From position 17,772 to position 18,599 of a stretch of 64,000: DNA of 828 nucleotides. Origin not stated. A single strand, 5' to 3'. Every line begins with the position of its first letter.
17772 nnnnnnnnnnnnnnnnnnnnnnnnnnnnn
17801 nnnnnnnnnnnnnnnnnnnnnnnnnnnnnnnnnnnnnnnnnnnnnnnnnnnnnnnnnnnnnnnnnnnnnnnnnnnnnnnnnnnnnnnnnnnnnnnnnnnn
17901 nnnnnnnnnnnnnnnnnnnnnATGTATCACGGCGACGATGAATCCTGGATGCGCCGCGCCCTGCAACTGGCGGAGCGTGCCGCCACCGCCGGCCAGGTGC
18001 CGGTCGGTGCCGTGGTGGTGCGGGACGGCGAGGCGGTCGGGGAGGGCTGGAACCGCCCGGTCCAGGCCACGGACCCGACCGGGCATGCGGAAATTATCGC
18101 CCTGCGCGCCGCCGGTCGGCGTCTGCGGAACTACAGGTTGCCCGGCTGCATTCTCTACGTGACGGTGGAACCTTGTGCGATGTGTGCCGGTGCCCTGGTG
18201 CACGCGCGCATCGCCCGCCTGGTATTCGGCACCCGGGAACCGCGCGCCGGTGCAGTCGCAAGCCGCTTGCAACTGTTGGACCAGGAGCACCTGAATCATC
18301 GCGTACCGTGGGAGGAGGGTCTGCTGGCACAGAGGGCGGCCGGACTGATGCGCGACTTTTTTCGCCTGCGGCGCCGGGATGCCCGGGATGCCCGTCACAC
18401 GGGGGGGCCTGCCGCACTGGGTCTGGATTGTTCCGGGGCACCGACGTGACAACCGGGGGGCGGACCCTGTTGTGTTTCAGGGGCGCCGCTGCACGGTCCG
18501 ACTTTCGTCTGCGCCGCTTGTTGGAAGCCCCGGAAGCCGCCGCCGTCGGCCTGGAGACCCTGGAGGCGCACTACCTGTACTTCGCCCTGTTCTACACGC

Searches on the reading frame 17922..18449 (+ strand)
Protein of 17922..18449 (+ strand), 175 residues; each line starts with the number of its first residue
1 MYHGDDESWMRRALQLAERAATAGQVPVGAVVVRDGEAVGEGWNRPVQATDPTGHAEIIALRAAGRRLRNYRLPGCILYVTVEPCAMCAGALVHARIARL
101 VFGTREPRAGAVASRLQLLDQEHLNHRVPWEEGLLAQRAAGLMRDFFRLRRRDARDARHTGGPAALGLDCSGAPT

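Call 8: search_protein_families(library=pfam, proteins=[window:17922-18449:+])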
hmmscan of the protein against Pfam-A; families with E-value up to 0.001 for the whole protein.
window:17922-18449:+ (175 aa): 3 families
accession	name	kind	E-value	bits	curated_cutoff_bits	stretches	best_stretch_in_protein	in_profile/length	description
PF14437.12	MafB19-deam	-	2.4e-35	121.9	27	1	5-150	2-141/142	MafB19-like deaminase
PF00383.29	dCMP_cyt_deam_1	-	3e-30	104.6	25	1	5-104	3-102/102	Cytidine and deoxycytidylate deaminase zinc-binding region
PF14439.12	Bd3614-deam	-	2e-07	31.4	38.5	1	29-127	12-110/113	Bd3614-like deaminase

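Call 13: find_encoding_contigs(protein=window:17922-18449:+, flank=3000, max_places=10)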
Protein window:17922-18449:+ (175 aa): 1 contig read that carries it; 1 place shown.
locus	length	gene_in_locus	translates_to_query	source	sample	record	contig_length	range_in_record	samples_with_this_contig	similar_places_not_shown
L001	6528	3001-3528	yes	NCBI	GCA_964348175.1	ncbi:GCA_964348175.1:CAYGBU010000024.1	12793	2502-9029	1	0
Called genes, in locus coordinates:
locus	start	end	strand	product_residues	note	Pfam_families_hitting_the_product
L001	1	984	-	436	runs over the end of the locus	PF00202:Aminotran_3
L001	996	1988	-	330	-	PF00056:Ldh_1_N, PF02866:Ldh_1_C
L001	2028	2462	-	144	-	-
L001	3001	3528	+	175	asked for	PF00383:dCMP_cyt_deam_1, PF14437:MafB19-deam, PF14439:Bd3614-deam (weak)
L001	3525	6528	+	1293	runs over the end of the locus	PF18076:FGAR-AT_N, PF18072:FGAR-AT_linker, PF02769:AIRS_C, PF22689:FGAR-AT_PurM_N-like, PF02769:AIRS_C, PF13507:GATase_5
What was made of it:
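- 18446..22327 (+): purL (FGAR amidotransferase, 1293 aa). It overlaps the tadA stop codon. Pfam (call 8), gene call in L001 (call 13)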

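Call 17: find_related_loci(query=window:17922-18449:+, collection=genome_contigs, flank=4000)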
Query window:17922-18449:+ (175 aa) in genome_contigs; peptide patterns used: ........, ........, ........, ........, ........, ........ (x = any residue, [..] = any of these).
600 stretches matched a pattern (row limit reached: there are more); 499 encode a relative of the query (tblastn E <= 1e-3); the best 80 are kept; 80 distinct loci.
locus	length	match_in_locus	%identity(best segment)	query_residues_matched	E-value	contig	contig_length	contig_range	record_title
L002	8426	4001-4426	61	6-147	9e-59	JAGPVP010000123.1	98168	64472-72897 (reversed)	MAG: Zhongshania sp. isolate Lab_640_Crude_bin.4 k141_81944, whole genome shotgun sequence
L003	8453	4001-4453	60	1-151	3e-58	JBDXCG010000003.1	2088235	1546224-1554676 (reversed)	MAG: Halioglobus sp. isolate LC.08.F.B1_563_42 LC_08_F_B1_563_42_000000000003, whole genome shotgun sequence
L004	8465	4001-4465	55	1-155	4e-58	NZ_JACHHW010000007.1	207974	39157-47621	Zhongshania antarctica strain DSM 25701 Ga0415262_07, whole genome shotgun sequence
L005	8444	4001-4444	68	4-151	3e-58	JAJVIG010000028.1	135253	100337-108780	MAG: Pseudomonadales bacterium isolate Bin_69 c_000000000630, whole genome shotgun sequence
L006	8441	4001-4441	61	5-151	6e-58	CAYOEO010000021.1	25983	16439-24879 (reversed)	MAG TPA_asm: uncultured Pseudomonadales bacterium isolate SRP263991_co5_107 genome assembly, contig: NODE_3766_length_25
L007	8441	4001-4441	63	5-151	8e-58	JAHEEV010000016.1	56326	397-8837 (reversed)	MAG: Halieaceae bacterium isolate Ww294 NODE_665_length_56326_cov_19.597029, whole genome shotgun sequence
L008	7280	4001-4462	56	5-158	4e-57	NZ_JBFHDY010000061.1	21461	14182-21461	MAG: Zhongshania sp. isolate Mix_sand07.2021.05.D.49 k141_2294808_length_21461_cov_26.2680, whole genome shotgun sequenc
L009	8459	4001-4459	57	5-157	9e-57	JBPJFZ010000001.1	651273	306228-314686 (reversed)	Oleiphilaceae bacterium J1-3 NODE_1_length_651273_cov_36.6411, whole genome shotgun sequence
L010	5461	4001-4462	56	2-155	4e-56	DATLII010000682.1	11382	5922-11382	MAG TPA_asm: Dongiaceae bacterium isolate SMAG_U13663 k141_4111012, whole genome shotgun sequence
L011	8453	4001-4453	56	1-151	5e-56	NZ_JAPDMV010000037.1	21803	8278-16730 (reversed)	Methylophaga sp. OBS4 NODE_53_length_21803_cov_6.671572, whole genome shotgun sequence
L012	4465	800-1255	64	6-157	1e-55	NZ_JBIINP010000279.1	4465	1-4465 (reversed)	MAG: Luteitalea sp. isolate ME2002-09-12pf_3300042556_group1_bin219 Rohwer_bin15_scaffold_245_c2, whole genome shotgun s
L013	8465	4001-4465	57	1-155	1e-55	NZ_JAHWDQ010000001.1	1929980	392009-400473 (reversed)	Zhongshania aquimaris strain CAU 1632 contig1, whole genome shotgun sequence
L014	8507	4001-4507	54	1-173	3e-55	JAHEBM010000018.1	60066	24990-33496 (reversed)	MAG: Haliea sp. isolate Ww141 NODE_713_length_60066_cov_6.185837, whole genome shotgun sequence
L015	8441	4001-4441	56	5-151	2e-55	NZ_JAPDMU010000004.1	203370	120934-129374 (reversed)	Methylophaga sp. OBS3 NODE_5_length_203370_cov_12.435518, whole genome shotgun sequence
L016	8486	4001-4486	52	6-167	3e-55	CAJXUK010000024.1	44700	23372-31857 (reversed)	MAG TPA_asm: uncultured Thalassolituus sp. isolate SRR3933171_bin.1_MetaBAT_v2.12.1_MAG genome assembly, contig: NODE_81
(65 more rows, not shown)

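Call 27: find_homologous_proteins(query=window:17922-18449:+, max_evalue=1e-40)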
Query window:17922-18449:+ (175 aa): 5880 proteins with E <= 1e-40 among 8000 candidates; the best 120 are listed.
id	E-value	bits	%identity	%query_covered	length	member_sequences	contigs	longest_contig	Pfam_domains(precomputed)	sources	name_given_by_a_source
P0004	2.7e-111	388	100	100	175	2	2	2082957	PF00383.30,PF14437.13,PF14439.13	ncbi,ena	-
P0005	3.0e-62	228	71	80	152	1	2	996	PF00383.30,PF14437.13,PF14439.13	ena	-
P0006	4.2e-62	227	73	78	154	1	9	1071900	PF00383.30,PF14437.13,PF14439.13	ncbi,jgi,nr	ncbi:MAG: tRNA adenosine(34) deaminase TadA [Pseudomonadales bacterium]|jgi:tRNA(adenine34) deaminas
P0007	5.8e-62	227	72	82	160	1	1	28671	PF00383.30,PF14437.13,PF14439.13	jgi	jgi:tRNA(adenine34) deaminase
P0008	1.6e-61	225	70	86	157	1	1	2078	PF00383.30,PF14437.13,PF14439.13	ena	-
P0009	2.5e-61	225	70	84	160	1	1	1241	PF00383.30,PF14437.13,PF14439.13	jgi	jgi:tRNA(adenine34) deaminase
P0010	4.4e-61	224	71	78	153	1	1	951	PF00383.30,PF14437.13,PF14439.13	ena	-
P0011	8.5e-61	223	66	85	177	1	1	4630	PF00383.30,PF14437.13,PF14439.13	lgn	-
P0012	8.8e-61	223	66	90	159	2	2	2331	PF00383.30,PF14437.13,PF14439.13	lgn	-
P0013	1.2e-60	223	70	83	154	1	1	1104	PF00383.30,PF14437.13,PF14439.13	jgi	jgi:tRNA(adenine34) deaminase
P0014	1.6e-60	222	70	85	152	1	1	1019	PF00383.30,PF14437.13,PF14439.13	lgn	-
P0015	1.8e-60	222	71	81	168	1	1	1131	PF00383.30,PF14437.13,PF14439.13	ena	-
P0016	2.3e-60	222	68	84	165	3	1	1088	PF00383.30,PF14437.13,PF14439.13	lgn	-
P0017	3.1e-60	221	69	85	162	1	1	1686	PF00383.30,PF14437.13,PF14439.13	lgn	-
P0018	3.6e-60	221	68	85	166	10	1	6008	PF00383.30,PF14437.13,PF14439.13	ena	-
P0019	5.4e-60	221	70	84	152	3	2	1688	PF00383.30,PF14437.13,PF14439.13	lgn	-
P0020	1.0e-59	220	61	95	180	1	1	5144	PF00383.30,PF14437.13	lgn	-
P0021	1.4e-59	219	64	85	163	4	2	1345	PF00383.30,PF14437.13,PF14439.13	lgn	-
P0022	3.0e-59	218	68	77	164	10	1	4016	PF00383.30,PF14437.13,PF14439.13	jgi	-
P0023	4.0e-59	218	63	87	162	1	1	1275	PF00383.30,PF14437.13,PF14439.13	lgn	-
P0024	4.6e-59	217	70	83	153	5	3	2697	PF00383.30,PF14437.13,PF14439.13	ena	-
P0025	7.8e-59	217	69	84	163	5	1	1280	PF00383.30,PF14437.13,PF14439.13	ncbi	ncbi:MAG: tRNA adenosine(34) deaminase TadA [Gammaproteobacteria bacterium]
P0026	8.6e-59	217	65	84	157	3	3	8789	PF00383.30,PF14437.13,PF14439.13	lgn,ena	-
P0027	9.7e-59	216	75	81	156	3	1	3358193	PF00383.30,PF14437.13,PF14439.13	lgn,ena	-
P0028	9.8e-59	216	66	90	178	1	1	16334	PF00383.30,PF14437.13,PF14439.13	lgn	-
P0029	1.5e-58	216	64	86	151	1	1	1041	PF00383.30,PF14437.13,PF14439.13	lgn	-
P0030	1.7e-58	216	64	90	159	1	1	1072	PF00383.30,PF14437.13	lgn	-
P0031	2.3e-58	215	67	84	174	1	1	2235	PF00383.30,PF14437.13,PF14439.13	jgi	jgi:tRNA(adenine34) deaminase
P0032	2.4e-58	215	65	84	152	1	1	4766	PF00383.30,PF14437.13,PF14439.13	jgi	jgi:tRNA(adenine34) deaminase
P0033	2.9e-58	215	68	85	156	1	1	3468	PF00383.30,PF14437.13,PF14439.13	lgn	-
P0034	4.1e-58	214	64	83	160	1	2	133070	PF00383.30,PF14437.13,PF14439.13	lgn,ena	-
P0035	4.6e-58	214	68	87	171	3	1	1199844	PF00383.30,PF14437.13,PF14439.13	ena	-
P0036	5.6e-58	214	67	84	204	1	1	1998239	PF00383.30,PF14437.13,PF14439.13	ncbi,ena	-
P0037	5.8e-58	214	62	85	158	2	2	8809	PF00383.30,PF14437.13,PF14439.13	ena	-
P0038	7.2e-58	214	64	85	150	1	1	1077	PF00383.30,PF14437.13,PF14439.13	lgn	-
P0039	7.6e-58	214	64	86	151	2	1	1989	PF00383.30,PF14437.13,PF14439.13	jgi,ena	-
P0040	1.2e-57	213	67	84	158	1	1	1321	PF00383.30,PF14437.13,PF14439.13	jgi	jgi:tRNA(adenine34) deaminase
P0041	1.2e-57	213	64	86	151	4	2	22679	PF00383.30,PF14437.13,PF14439.13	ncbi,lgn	-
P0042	1.2e-57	213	58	91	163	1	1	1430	PF00383.30,PF14437.13,PF14439.13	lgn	-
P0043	1.3e-57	213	63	84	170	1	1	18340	PF00383.30,PF14437.13,PF14439.13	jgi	jgi:tRNA(adenine34) deaminase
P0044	1.3e-57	213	65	91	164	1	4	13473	PF00383.30,PF14437.13,PF14439.13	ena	-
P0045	1.5e-57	213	62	86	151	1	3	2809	PF00383.30,PF14437.13,PF14439.13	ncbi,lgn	-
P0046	1.6e-57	212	64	84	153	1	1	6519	PF00383.30,PF14437.13,PF14439.13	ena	-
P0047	1.9e-57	212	64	85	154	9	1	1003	PF00383.30,PF14437.13,PF14439.13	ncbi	-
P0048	1.9e-57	212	61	85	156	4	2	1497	PF00383.30,PF14437.13,PF14439.13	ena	-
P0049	1.9e-57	212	65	83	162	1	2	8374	PF00383.30,PF14437.13,PF14439.13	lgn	-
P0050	2.4e-57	212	64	83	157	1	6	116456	PF00383.30,PF14437.13,PF14439.13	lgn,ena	-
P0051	2.4e-57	212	63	88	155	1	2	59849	PF00383.30,PF14437.13,PF14439.13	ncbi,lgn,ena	-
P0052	2.5e-57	212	67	86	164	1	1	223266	PF00383.30,PF14437.13,PF14439.13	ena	-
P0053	3.0e-57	212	64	86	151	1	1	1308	PF00383.30,PF14437.13,PF14439.13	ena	-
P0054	3.3e-57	211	66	85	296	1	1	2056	PF04480.19,PF00383.30,PF14437.13,PF14439.13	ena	-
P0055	3.3e-57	211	65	83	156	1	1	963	PF00383.30,PF14437.13,PF14439.13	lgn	-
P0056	3.5e-57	211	63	83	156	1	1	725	PF00383.30,PF14437.13,PF14439.13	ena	-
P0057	3.5e-57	211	63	83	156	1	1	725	PF00383.30,PF14437.13,PF14439.13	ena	-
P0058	3.5e-57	211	65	86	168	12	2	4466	PF00383.30,PF14437.13,PF14439.13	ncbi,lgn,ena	-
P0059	3.9e-57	211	67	84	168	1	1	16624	PF00383.30,PF14437.13,PF14439.13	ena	-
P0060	3.9e-57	211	61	86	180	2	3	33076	PF00383.30,PF14437.13,PF14439.13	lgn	-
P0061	4.2e-57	211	63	84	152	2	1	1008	PF00383.30,PF14437.13,PF14439.13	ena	-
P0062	4.3e-57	211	66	84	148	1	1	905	PF00383.30,PF14437.13,PF14439.13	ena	-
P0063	4.4e-57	211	63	84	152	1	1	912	PF00383.30,PF14437.13,PF14439.13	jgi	-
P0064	4.6e-57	211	66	81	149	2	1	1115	PF00383.30,PF14437.13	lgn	-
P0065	4.7e-57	211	64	86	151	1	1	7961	PF00383.30,PF14437.13,PF14439.13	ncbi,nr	ncbi:MAG: tRNA adenosine(34) deaminase TadA [Halieaceae bacterium]|nr:tRNA adenosine(34) deaminase T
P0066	5.0e-57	211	64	86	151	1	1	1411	PF00383.30,PF14437.13,PF14439.13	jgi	jgi:tRNA(adenine34) deaminase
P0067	5.1e-57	211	61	87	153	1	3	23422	PF00383.30,PF14437.13,PF14439.13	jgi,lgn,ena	-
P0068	5.4e-57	211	65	84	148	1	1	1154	PF00383.30,PF14437.13,PF14439.13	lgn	-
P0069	6.1e-57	211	65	84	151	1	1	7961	PF00383.30,PF14437.13,PF14439.13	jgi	jgi:tRNA(adenine34) deaminase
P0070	6.1e-57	211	67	78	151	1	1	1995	PF00383.30,PF14437.13,PF14439.13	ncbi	-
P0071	6.9e-57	210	65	85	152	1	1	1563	PF00383.30,PF14437.13,PF14439.13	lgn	-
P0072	7.5e-57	210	63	84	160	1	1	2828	PF00383.30,PF14437.13,PF14439.13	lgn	-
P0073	8.0e-57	210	61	84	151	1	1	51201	PF00383.30,PF14437.13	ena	-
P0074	8.2e-57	210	61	84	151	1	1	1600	PF00383.30,PF14437.13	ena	-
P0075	8.7e-57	210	60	88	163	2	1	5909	PF00383.30,PF14437.13,PF14439.13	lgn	-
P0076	8.7e-57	210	60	90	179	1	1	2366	PF00383.30,PF14437.13,PF14439.13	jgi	-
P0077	9.0e-57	210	63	87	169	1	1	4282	PF00383.30,PF14437.13,PF14439.13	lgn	-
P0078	9.3e-57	210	67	87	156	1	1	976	PF00383.30,PF14437.13,PF14439.13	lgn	-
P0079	1.0e-56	210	62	86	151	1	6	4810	PF00383.30,PF14437.13,PF14439.13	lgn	-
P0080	1.1e-56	210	61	84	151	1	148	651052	PF00383.30,PF14437.13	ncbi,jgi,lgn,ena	jgi:tRNA(adenine34) deaminase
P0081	1.1e-56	210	61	86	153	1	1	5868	PF00383.30,PF14437.13,PF14439.13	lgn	-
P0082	1.2e-56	210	60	87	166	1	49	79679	PF00383.30,PF14437.13,PF14439.13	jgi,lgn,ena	jgi:tRNA(adenine34) deaminase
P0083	1.2e-56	210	64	86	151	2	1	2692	PF00383.30,PF14437.13,PF14439.13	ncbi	-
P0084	1.3e-56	210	67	85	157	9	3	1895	PF00383.30,PF14437.13,PF14439.13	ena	-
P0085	1.3e-56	210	64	83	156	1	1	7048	PF00383.30,PF14437.13,PF14439.13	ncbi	-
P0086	1.3e-56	209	67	84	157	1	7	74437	PF00383.30,PF14437.13,PF14439.13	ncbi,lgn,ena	-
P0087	1.3e-56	209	67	84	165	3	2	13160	PF00383.30,PF14437.13,PF14439.13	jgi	jgi:tRNA(adenine34) deaminase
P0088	1.3e-56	209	63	78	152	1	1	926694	PF00383.30,PF14437.13,PF14439.13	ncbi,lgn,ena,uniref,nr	ncbi:tRNA adenosine(34) deaminase TadA [Pseudohalioglobus sediminis]|uniref:tRNA-specific adenosine 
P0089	1.3e-56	209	66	83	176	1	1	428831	PF00383.30,PF14437.13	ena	-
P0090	1.4e-56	209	64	86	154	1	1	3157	PF00383.30,PF14437.13,PF14439.13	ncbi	ncbi:tRNA adenosine(34) deaminase [Gammaproteobacteria bacterium]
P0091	1.5e-56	209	69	81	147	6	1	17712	PF00383.30,PF14437.13,PF14439.13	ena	-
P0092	1.7e-56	209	67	86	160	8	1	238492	PF00383.30,PF14437.13,PF14439.13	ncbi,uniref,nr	ncbi:tRNA adenosine(34) deaminase TadA [Alcanivorax marinus]|uniref:tRNA-specific adenosine deaminas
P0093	1.9e-56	209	60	83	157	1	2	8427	PF00383.30,PF14437.13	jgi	-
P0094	1.9e-56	209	64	86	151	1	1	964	PF00383.30,PF14437.13,PF14439.13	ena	-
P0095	1.9e-56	209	64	86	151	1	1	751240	PF00383.30,PF14437.13,PF14439.13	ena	-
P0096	2.0e-56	209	62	86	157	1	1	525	PF00383.30,PF14437.13,PF14439.13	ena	-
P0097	2.0e-56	209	67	84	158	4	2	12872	PF00383.30,PF14437.13,PF14439.13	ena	-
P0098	2.1e-56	209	64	84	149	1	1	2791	PF00383.30,PF14437.13,PF14439.13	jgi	jgi:tRNA(adenine34) deaminase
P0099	2.2e-56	209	65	82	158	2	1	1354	PF00383.30,PF14437.13,PF14439.13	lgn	-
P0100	2.2e-56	209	69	81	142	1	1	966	PF00383.30,PF14437.13,PF14439.13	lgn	-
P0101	2.4e-56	209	63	84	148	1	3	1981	PF00383.30,PF14437.13,PF14439.13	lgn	-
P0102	2.7e-56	208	58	91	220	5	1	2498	PF00383.30,PF14437.13,PF14439.13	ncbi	-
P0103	2.9e-56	208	60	84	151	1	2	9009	PF00383.30,PF14437.13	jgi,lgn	jgi:tRNA(adenine34) deaminase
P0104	2.9e-56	208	64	86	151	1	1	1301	PF00383.30,PF14437.13,PF14439.13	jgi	jgi:tRNA(adenine34) deaminase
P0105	2.9e-56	208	60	84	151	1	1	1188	PF00383.30,PF14437.13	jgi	-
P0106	2.9e-56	208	60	84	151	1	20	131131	PF00383.30,PF14437.13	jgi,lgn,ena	-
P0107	3.4e-56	208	63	86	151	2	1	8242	PF00383.30,PF14437.13,PF14439.13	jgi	jgi:tRNA(adenine34) deaminase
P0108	3.4e-56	208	60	86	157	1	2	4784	PF00383.30,PF14437.13,PF14439.13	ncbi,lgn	-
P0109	3.4e-56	208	58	91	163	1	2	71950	PF00383.30,PF14437.13,PF14439.13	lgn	-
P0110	3.5e-56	208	59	85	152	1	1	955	PF00383.30,PF14437.13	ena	-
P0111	3.7e-56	208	63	84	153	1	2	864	PF00383.30,PF14437.13,PF14439.13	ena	-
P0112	4.0e-56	208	65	82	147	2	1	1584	PF00383.30,PF14437.13,PF14439.13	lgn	-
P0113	4.4e-56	208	64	82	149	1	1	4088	PF00383.30,PF14437.13,PF14439.13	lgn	-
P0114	5.8e-56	207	62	77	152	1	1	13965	PF00383.30,PF14437.13,PF14439.13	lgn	-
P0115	6.5e-56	207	63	87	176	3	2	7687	PF00383.30,PF14437.13,PF14439.13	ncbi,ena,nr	ncbi:MAG: tRNA adenosine(34) deaminase TadA [Porticoccaceae bacterium]|nr:tRNA adenosine(34) deamina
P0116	7.3e-56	207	65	86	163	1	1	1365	PF00383.30,PF14437.13,PF14439.13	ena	-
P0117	7.5e-56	207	62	86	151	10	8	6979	PF00383.30,PF14437.13,PF14439.13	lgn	-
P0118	7.7e-56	207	64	85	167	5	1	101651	PF00383.30,PF14437.13,PF14439.13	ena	-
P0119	8.0e-56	207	63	84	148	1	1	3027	PF00383.30,PF14437.13,PF14439.13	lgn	-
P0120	8.1e-56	207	64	82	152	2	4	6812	PF00383.30,PF14437.13,PF14439.13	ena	-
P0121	8.2e-56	207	64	84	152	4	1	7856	PF00383.30,PF14437.13,PF14439.13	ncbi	-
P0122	9.0e-56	207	67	85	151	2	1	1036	PF00383.30,PF14437.13,PF14439.13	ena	-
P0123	9.5e-56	207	60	85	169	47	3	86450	PF00383.30,PF14437.13,PF14439.13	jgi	-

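Call 54: find_encoding_contigs(protein=P0027, flank=3000, max_places=3)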
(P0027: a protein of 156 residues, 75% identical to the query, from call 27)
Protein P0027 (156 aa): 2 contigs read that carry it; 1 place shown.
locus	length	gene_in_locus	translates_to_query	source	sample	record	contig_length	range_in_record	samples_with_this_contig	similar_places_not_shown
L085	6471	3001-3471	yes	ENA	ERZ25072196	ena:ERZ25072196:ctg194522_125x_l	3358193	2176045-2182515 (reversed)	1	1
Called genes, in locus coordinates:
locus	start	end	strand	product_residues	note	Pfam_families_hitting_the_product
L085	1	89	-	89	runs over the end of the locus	PF02583:Trns_repr_metal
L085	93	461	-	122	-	-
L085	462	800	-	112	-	PF00403:HMA (weak)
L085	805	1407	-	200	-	-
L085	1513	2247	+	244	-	PF01863:YgjP-like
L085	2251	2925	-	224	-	PF01902:Diphthami_syn_2_N, PF28410:Diphthami_syn_2_C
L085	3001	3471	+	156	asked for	PF00383:dCMP_cyt_deam_1, PF14437:MafB19-deam, PF14439:Bd3614-deam (weak)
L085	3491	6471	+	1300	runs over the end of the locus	PF18076:FGAR-AT_N, PF18072:FGAR-AT_linker, PF02769:AIRS_C, PF22689:FGAR-AT_PurM_N-like, PF02769:AIRS_C, PF13507:GATase_5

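Call 55: find_encoding_contigs(protein=P0005, flank=3000, max_places=3)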
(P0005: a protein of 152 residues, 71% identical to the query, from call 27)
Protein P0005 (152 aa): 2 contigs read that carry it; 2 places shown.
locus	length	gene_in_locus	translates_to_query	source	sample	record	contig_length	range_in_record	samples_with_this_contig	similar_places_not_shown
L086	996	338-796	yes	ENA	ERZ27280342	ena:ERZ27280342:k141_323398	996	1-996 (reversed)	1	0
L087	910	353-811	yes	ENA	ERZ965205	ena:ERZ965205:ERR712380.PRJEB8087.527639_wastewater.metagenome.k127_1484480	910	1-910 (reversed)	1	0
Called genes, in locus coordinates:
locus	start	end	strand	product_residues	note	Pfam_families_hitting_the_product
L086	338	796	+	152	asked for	PF00383:dCMP_cyt_deam_1, PF14437:MafB19-deam, PF14439:Bd3614-deam (weak)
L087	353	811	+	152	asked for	PF00383:dCMP_cyt_deam_1, PF14437:MafB19-deam, PF14439:Bd3614-deam (weak)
